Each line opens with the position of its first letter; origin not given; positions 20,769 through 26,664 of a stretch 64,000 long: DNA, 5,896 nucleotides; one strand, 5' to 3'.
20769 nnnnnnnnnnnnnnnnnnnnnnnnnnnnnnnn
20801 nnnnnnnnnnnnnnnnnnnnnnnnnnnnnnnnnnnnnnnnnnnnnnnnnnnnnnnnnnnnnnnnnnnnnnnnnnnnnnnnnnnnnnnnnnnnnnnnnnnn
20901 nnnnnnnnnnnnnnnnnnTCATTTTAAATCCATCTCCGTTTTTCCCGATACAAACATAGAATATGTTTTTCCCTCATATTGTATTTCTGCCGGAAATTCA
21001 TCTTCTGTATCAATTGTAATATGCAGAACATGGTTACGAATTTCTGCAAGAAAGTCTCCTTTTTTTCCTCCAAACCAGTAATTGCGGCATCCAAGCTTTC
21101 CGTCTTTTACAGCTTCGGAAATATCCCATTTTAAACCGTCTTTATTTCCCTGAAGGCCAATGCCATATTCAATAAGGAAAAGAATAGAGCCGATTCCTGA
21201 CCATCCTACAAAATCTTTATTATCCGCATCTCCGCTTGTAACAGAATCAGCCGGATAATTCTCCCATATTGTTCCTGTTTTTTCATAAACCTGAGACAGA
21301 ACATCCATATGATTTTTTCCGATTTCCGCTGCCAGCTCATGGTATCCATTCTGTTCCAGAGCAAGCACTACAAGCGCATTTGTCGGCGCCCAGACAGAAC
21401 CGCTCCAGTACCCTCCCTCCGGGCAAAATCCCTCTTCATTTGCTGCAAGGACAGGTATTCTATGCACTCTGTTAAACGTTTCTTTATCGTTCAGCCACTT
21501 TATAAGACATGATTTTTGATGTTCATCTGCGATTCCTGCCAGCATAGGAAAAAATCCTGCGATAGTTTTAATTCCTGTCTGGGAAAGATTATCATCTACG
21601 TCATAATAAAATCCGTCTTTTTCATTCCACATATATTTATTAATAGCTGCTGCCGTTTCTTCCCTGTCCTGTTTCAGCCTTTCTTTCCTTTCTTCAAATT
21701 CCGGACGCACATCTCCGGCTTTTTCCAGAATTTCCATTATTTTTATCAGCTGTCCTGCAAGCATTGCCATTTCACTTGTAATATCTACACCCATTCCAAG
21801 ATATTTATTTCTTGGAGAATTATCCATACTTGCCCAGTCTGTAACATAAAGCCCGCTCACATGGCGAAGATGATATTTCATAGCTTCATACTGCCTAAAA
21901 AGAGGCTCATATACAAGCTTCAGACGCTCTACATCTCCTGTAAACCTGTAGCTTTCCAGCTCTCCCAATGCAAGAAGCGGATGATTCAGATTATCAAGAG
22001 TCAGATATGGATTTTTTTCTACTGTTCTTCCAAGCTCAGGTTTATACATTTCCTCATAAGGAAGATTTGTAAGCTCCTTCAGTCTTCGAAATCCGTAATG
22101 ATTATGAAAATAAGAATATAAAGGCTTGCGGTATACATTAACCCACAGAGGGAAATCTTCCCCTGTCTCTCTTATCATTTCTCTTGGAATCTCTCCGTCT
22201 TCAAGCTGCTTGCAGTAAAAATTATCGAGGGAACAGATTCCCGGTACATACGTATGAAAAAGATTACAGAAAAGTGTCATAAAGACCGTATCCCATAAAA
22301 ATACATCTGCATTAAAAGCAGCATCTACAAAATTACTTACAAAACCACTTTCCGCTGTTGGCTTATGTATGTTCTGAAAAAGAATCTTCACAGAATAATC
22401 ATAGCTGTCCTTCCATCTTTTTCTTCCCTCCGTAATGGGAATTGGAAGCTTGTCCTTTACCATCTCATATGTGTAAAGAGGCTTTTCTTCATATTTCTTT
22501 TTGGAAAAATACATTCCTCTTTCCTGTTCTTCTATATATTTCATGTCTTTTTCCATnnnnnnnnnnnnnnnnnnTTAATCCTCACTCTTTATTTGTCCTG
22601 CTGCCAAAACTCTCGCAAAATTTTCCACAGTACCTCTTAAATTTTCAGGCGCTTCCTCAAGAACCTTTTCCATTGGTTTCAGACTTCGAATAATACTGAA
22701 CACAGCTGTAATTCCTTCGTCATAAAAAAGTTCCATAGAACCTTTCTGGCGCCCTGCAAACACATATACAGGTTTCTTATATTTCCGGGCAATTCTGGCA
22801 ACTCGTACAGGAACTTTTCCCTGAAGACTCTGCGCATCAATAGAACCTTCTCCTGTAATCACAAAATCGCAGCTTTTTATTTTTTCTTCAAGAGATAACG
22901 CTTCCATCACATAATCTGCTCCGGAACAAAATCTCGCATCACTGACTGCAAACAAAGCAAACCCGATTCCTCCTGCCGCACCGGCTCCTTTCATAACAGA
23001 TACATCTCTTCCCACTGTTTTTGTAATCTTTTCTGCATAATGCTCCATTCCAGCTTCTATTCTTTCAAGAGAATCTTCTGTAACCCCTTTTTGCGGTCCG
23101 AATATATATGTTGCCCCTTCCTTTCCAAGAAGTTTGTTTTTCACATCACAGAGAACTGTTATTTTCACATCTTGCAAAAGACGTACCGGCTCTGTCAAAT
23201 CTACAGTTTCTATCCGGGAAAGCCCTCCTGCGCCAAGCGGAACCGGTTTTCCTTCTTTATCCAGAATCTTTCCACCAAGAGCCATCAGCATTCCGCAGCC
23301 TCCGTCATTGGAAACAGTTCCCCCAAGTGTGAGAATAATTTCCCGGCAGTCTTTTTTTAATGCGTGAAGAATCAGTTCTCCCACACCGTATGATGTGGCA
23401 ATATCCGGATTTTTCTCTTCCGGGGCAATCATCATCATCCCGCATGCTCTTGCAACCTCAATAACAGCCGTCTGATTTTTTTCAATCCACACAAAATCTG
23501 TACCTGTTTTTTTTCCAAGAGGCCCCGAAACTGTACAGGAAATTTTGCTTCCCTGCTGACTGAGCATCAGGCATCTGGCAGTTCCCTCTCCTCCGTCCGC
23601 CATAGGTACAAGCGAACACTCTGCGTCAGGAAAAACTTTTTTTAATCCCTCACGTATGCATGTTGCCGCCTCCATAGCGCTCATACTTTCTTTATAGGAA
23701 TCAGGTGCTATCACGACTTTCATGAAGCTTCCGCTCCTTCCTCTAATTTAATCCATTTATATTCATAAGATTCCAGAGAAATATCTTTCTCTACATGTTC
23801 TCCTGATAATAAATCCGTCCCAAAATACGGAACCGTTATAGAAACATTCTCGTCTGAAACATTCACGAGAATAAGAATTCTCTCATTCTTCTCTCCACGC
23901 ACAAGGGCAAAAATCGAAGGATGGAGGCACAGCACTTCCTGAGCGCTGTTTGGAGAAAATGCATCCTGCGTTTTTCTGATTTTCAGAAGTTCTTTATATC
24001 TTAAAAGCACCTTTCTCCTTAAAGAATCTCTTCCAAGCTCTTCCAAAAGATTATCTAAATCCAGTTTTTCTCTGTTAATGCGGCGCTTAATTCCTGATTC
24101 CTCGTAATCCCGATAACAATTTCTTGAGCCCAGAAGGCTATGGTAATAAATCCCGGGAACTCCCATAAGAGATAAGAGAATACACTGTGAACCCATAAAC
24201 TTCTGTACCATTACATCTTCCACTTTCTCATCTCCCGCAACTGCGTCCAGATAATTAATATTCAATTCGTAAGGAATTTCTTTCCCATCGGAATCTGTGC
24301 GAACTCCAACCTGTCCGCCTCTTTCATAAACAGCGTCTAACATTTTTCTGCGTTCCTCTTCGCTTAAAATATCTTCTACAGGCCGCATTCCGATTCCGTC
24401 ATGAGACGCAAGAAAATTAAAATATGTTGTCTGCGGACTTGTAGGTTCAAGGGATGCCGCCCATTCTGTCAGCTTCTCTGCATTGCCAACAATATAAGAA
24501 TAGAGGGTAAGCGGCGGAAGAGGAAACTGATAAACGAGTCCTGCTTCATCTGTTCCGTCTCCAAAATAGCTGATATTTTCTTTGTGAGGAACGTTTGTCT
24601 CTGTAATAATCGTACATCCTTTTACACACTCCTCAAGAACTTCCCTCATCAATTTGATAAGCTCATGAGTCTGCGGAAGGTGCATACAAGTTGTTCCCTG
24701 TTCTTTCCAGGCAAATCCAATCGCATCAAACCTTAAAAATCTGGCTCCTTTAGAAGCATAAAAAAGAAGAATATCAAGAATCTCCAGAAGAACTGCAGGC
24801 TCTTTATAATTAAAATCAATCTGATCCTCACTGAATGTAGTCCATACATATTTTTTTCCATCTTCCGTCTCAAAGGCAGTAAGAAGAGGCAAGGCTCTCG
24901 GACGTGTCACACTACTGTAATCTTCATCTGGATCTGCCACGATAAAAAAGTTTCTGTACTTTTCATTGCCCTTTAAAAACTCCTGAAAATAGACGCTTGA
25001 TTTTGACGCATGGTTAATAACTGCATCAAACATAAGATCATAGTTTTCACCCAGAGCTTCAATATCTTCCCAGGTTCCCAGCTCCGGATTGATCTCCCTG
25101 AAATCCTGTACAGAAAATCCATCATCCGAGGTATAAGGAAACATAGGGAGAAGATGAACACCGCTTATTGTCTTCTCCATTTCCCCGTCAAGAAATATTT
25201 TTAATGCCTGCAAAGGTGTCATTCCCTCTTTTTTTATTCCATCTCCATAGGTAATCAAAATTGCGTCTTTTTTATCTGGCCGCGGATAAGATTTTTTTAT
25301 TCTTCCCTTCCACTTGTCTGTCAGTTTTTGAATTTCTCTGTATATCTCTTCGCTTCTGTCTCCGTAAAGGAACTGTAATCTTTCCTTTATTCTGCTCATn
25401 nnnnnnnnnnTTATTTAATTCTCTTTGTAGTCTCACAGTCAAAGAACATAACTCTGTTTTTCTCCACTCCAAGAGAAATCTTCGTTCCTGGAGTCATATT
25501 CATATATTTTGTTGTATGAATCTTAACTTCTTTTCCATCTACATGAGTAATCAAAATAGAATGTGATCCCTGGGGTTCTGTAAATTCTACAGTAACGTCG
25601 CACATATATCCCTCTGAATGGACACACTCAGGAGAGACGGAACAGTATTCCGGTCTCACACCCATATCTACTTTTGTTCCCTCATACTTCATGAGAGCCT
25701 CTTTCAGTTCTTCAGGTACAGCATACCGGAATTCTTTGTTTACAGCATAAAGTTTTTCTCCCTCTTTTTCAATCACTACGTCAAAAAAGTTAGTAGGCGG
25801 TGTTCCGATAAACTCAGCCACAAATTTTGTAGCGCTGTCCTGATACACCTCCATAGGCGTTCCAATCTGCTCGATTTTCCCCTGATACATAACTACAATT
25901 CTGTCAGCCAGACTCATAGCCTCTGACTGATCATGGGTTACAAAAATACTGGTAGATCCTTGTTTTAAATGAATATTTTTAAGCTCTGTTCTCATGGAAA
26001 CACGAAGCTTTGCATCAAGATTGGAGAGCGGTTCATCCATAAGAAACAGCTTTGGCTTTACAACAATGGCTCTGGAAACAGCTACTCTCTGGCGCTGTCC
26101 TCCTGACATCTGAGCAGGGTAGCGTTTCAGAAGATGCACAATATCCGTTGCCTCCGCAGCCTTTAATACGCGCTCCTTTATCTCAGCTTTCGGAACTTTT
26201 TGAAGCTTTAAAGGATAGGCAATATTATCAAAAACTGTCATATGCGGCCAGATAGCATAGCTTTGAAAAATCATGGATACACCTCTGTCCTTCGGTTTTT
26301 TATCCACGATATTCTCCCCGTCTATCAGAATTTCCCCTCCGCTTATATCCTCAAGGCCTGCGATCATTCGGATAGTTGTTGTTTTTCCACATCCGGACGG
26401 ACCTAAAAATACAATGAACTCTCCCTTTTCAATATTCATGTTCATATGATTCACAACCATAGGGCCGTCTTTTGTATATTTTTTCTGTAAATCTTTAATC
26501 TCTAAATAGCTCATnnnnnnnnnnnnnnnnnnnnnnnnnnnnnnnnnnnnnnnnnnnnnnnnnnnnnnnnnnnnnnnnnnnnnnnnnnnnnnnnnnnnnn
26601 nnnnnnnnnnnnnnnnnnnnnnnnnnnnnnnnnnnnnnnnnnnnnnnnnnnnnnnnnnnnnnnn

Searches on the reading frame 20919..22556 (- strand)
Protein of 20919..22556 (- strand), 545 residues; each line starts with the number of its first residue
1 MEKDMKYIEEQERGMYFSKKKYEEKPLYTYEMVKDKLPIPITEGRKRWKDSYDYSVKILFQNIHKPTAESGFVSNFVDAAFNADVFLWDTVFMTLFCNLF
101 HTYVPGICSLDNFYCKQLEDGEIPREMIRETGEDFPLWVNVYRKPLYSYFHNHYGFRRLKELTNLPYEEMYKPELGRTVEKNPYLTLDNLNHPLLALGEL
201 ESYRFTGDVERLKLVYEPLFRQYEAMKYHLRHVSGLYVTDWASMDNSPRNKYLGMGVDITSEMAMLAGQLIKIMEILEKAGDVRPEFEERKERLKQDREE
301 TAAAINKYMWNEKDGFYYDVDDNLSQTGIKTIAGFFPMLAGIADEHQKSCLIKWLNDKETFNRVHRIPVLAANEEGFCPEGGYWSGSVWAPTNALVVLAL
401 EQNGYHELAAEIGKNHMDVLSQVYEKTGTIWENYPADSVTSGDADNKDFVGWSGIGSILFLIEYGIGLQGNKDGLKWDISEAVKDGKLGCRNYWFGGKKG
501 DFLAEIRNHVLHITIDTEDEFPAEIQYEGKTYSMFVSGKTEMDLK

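Call 7: search_protein_families(library=pfam, proteins=[window:20919-22556:-])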
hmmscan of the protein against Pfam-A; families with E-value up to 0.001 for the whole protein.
window:20919-22556:- (545 aa): 3 families
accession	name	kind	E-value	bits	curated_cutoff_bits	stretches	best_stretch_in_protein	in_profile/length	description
PF22422.2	MGH1-like_GH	-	5.4e-24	85.9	27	1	193-435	68-341/356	Mannosylglycerate hydrolase MGH1-like glycoside hydrolase domain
PF01204.24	Trehalase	-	4.1e-18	66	21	1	264-453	311-500/512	Trehalase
PF03200.22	Glyco_hydro_63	-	6.1e-12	45.5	22.4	1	334-455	350-485/492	Glycosyl hydrolase family 63 C-terminal domain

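Call 82: search_protein_families(library=ncbifam, proteins=[window:20919-22556:-], max_evalue=1e-10)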
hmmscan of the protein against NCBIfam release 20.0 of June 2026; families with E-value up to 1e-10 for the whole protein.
window:20919-22556:- (545 aa): 0 families

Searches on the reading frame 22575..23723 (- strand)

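Call 7: search_protein_families(library=pfam, proteins=[window:22575-23723:-])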
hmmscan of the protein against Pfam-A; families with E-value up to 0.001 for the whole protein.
window:22575-23723:- (382 aa): 1 family
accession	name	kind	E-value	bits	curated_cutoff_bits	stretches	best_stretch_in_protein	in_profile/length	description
PF02595.20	Gly_kinase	-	3.1e-138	461.2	23.3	1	3-373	1-371/372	Glycerate kinase family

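Call 82: search_protein_families(library=ncbifam, proteins=[window:22575-23723:-], max_evalue=1e-10)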
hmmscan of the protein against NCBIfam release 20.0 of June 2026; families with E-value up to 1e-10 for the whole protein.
window:22575-23723:- (382 aa): 3 families
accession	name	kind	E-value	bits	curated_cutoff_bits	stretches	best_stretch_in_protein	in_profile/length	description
TIGR00045.1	TIGR00045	subfamily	4.2e-138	460.4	168.45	1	2-374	1-373/375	glycerate kinase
NF007668.0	PRK10342.1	equivalog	2.3e-109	366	686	1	1-377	1-377/381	glycerate 2-kinase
NF007401.0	PRK09932.1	equivalog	2.9e-104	349.2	625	1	1-377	1-377/381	glycerate 3-kinase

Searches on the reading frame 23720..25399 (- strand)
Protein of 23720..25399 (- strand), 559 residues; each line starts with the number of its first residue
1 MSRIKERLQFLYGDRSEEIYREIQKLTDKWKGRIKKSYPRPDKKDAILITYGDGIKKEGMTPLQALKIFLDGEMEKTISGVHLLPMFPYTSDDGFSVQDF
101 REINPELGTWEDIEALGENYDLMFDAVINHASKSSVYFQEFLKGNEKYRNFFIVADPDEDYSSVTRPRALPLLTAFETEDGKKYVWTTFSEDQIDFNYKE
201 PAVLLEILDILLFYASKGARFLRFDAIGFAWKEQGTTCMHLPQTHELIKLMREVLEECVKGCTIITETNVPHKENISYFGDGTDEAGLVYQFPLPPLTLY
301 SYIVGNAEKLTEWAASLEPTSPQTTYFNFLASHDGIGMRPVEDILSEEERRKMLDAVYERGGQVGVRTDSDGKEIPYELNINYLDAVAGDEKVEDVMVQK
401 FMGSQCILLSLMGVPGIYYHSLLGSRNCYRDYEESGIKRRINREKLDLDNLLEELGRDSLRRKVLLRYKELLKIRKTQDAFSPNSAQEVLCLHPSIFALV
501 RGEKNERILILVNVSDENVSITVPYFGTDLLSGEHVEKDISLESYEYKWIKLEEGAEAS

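Call 9: search_protein_families(library=pfam, proteins=[window:23720-25399:-])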
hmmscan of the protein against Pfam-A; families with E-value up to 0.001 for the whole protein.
window:23720-25399:- (559 aa): 2 families
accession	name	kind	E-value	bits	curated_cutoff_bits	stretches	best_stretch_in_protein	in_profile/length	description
PF00128.31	Alpha-amylase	-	4.5e-27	95.8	22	1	78-301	33-275/446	Alpha amylase, catalytic domain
PF16657.11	Malt_amylase_C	-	0.00085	19.8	27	0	493-549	10-75/75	Maltogenic Amylase, C-terminal domain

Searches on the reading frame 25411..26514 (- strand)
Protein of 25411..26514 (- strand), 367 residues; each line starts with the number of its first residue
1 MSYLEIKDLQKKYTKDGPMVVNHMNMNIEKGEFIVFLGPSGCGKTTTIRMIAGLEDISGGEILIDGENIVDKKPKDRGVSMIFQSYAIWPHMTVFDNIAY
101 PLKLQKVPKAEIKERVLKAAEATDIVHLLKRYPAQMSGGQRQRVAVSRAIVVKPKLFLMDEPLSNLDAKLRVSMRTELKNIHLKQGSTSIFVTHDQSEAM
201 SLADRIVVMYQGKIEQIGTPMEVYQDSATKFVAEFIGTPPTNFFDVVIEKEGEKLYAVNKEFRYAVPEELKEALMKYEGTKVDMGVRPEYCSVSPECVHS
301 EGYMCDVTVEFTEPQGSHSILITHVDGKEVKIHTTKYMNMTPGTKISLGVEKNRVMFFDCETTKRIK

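Call 9: search_protein_families(library=pfam, proteins=[window:25411-26514:-])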
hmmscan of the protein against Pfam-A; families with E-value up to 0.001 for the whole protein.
window:25411-26514:- (367 aa): 3 families
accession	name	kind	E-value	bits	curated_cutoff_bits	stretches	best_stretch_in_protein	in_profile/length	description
PF00005.33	ABC_tran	-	9.8e-34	117.3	25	1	22-163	2-136/137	ABC transporter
PF17912.7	OB_MalK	-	3.8e-08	34.5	27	1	237-289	1-51/53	MalK OB fold domain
PF02463.25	SMC_N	-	0.00036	20.5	40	0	109-211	110-213/220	RecF/RecN/SMC N terminal domain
